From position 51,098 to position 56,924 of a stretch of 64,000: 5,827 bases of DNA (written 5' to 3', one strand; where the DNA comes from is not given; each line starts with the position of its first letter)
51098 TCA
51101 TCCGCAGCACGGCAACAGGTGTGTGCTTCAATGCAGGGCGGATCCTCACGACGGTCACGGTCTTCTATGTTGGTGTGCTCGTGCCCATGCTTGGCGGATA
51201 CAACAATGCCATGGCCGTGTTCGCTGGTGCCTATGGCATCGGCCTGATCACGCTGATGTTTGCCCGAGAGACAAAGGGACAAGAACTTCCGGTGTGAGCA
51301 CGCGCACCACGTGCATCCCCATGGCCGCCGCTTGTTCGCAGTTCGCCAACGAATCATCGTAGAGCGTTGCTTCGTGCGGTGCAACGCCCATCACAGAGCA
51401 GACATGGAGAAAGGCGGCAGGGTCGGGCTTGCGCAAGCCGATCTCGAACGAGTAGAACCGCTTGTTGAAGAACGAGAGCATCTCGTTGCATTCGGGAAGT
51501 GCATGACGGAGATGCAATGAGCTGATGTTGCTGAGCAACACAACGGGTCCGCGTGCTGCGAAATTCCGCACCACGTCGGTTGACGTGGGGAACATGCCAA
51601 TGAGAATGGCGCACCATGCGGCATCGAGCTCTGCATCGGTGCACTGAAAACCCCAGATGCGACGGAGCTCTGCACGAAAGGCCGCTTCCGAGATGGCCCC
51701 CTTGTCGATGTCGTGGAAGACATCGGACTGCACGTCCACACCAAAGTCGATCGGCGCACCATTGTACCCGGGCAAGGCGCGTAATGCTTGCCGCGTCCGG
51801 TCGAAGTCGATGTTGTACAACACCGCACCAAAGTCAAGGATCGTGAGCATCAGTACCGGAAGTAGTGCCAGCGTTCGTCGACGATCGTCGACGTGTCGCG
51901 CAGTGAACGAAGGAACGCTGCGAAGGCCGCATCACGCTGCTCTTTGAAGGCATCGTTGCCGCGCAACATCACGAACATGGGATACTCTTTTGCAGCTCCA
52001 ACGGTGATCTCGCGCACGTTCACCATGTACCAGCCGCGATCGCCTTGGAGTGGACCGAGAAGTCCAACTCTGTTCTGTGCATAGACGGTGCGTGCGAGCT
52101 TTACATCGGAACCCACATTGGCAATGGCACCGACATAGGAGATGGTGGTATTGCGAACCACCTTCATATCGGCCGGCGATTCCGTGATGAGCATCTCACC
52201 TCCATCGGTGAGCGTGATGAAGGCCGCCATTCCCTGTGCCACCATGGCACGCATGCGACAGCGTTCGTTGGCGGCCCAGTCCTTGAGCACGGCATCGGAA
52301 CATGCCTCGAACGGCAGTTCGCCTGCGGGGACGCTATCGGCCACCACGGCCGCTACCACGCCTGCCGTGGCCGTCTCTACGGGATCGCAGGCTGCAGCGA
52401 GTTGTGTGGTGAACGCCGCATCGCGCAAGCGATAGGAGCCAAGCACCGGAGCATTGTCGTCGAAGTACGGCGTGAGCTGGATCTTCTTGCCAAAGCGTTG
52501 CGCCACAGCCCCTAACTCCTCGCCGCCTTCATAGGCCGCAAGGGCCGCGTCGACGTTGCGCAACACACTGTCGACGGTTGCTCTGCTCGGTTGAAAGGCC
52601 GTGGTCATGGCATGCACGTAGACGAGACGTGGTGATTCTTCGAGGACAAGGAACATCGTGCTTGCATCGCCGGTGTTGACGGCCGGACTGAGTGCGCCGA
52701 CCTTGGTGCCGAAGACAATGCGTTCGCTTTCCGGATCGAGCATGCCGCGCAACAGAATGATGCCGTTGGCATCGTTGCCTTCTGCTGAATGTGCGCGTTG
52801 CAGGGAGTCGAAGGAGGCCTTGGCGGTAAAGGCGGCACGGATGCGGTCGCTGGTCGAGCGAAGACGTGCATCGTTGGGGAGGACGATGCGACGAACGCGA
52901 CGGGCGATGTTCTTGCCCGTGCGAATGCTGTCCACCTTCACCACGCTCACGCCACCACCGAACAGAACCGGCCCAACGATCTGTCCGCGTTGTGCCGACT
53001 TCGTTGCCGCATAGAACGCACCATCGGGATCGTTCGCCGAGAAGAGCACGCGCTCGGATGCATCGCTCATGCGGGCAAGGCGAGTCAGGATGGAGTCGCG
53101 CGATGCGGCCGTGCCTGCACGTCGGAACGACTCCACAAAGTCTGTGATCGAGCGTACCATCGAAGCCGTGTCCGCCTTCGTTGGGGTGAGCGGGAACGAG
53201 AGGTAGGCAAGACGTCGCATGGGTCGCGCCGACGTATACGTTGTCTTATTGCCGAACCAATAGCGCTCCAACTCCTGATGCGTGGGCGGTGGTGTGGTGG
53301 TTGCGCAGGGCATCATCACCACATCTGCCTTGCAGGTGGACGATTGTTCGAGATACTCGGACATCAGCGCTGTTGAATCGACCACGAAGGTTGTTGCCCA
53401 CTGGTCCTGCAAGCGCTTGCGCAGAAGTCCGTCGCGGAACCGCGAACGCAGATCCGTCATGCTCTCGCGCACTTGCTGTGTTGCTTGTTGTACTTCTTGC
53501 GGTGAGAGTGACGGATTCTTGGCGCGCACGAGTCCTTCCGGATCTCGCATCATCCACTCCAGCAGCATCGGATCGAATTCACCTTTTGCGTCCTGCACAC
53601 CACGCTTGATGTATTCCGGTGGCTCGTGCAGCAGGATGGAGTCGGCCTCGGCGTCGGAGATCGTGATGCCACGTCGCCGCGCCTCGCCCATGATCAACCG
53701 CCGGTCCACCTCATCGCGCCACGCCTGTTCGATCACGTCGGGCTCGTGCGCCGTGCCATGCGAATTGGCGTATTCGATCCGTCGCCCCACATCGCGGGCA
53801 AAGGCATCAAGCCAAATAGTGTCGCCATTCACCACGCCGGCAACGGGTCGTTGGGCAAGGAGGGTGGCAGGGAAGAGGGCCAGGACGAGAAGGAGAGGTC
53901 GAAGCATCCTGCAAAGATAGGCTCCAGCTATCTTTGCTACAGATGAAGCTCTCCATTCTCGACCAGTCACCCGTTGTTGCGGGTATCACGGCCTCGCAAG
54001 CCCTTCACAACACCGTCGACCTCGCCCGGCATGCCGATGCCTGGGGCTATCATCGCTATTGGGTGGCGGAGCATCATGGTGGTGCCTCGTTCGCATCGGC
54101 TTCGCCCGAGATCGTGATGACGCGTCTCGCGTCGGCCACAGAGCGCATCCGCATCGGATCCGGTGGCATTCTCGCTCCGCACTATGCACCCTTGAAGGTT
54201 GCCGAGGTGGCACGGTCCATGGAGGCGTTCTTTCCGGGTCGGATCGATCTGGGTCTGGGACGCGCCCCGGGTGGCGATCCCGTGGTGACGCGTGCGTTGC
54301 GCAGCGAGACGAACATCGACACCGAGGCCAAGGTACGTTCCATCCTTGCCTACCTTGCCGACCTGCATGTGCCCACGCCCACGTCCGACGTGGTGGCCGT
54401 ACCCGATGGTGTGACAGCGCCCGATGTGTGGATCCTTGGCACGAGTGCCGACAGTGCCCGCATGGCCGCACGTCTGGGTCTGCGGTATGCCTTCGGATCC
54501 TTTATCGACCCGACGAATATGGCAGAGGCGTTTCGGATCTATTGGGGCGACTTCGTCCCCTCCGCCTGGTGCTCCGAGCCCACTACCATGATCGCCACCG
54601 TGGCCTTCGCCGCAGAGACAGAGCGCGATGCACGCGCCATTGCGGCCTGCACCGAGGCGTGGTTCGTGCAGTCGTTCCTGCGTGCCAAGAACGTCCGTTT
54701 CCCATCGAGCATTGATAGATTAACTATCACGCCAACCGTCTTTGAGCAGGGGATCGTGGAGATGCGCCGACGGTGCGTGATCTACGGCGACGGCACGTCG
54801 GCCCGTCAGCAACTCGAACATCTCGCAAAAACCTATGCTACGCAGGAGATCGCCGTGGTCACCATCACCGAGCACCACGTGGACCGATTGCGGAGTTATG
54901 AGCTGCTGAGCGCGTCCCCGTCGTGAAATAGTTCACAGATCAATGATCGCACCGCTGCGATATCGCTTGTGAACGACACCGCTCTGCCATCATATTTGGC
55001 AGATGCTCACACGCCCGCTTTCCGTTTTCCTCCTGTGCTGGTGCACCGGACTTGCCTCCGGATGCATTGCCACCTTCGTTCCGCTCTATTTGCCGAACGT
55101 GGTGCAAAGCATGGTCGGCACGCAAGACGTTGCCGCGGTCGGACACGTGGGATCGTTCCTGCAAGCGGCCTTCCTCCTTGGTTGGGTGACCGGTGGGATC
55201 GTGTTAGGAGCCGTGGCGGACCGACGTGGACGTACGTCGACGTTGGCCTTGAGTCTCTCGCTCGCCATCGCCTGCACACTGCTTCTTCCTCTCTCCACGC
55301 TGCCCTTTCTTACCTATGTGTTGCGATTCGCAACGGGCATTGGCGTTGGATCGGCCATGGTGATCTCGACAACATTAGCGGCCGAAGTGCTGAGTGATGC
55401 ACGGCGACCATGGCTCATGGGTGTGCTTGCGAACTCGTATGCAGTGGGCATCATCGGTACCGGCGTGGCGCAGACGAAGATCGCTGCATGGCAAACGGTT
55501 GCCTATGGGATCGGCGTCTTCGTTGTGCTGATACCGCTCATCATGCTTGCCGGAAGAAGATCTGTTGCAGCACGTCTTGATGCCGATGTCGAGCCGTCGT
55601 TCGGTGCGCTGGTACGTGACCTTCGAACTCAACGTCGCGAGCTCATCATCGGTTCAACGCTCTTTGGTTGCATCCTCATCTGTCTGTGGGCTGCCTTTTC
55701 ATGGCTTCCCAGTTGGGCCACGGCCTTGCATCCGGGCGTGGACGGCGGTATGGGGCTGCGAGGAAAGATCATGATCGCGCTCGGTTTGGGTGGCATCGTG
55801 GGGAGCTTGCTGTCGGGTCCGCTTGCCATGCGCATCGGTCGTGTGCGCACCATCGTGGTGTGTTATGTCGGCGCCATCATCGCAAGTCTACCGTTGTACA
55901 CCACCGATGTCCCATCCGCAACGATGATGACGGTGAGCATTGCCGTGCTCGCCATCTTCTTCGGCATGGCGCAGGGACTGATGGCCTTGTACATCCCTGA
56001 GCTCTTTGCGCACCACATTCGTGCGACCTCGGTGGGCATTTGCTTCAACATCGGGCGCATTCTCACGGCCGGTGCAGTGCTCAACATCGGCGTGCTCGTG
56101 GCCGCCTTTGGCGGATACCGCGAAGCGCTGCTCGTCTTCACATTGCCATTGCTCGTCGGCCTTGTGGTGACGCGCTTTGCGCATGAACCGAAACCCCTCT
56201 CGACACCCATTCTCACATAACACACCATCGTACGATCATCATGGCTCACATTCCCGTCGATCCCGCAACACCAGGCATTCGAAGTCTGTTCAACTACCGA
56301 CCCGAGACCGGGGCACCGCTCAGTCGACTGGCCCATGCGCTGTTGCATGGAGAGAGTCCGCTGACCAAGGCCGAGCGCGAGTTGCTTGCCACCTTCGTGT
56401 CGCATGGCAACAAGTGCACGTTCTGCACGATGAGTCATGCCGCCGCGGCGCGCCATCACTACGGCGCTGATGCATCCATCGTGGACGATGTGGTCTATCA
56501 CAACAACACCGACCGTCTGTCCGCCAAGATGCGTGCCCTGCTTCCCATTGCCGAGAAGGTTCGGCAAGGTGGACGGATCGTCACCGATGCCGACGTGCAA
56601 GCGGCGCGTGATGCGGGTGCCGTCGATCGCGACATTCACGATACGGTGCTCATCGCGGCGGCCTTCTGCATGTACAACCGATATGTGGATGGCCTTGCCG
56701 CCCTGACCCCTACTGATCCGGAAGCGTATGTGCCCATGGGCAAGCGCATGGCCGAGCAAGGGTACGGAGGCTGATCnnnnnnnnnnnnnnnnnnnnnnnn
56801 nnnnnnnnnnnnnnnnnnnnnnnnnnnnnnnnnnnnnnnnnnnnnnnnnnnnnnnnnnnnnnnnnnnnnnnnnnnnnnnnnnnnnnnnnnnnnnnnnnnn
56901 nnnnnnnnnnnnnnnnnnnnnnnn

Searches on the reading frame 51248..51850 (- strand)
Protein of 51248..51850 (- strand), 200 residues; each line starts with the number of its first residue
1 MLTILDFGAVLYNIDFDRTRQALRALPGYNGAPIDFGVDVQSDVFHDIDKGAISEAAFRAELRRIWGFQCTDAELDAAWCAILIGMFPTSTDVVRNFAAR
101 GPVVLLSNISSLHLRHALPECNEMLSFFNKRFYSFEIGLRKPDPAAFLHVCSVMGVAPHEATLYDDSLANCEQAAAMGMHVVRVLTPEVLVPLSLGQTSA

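Call 22: search_protein_families(library=pfam, proteins=[window:51248-51850:-], max_evalue=0.01)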
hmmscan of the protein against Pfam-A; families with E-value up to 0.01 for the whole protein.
window:51248-51850:- (200 aa): 2 families
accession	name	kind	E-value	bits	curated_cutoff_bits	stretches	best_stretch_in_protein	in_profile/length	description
PF00702.32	Hydrolase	-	3.1e-08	34.7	26.4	1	85-178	98-191/191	haloacid dehalogenase-like hydrolase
PF13419.12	HAD_2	-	0.00028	21.5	23.8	1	122-184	116-178/178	Haloacid dehalogenase-like hydrolase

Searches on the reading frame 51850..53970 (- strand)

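Call 22: search_protein_families(library=pfam, proteins=[window:51850-53970:-], max_evalue=0.01)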
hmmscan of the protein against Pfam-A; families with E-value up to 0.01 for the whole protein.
window:51850-53970:- (706 aa): 4 families
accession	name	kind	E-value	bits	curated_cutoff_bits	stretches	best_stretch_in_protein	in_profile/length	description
PF13145.12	Rotamase_2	-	8.6e-12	46.4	27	1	229-353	1-112/121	PPIC-type PPIASE domain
PF13623.11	SurA_N_2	-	1.6e-10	41.5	28.5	1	39-137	38-141/145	SurA-like N-terminal domain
PF13624.11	SurA_N_3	-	9.3e-05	22.7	27.2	1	45-142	42-139/162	SurA-like N-terminal domain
PF00639.27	Rotamase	-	0.0015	19.9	21.7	0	372-434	20-87/97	PPIC-type PPIASE domain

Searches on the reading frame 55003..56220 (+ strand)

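Call 22: search_protein_families(library=pfam, proteins=[window:55003-56220:+], max_evalue=0.01)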
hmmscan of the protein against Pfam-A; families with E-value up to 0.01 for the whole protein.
window:55003-56220:+ (405 aa): 2 families
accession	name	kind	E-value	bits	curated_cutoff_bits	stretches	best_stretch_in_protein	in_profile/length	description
PF07690.21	MFS_1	-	7.6e-29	101.2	33.4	1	8-351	1-339/347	Major Facilitator Superfamily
PF00083.30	Sugar_tr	-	2.9e-12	46.6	22.3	2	50-182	48-184/452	Sugar (and other) transporter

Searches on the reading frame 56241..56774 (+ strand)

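Call 22: search_protein_families(library=pfam, proteins=[window:56241-56774:+], max_evalue=0.01)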
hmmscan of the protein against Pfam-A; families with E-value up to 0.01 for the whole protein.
window:56241-56774:+ (177 aa): 1 family
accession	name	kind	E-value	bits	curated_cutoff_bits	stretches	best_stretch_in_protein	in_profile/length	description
PF02627.25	CMD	-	1.2e-14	54.5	23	2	21-105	1-83/84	Carboxymuconolactone decarboxylase family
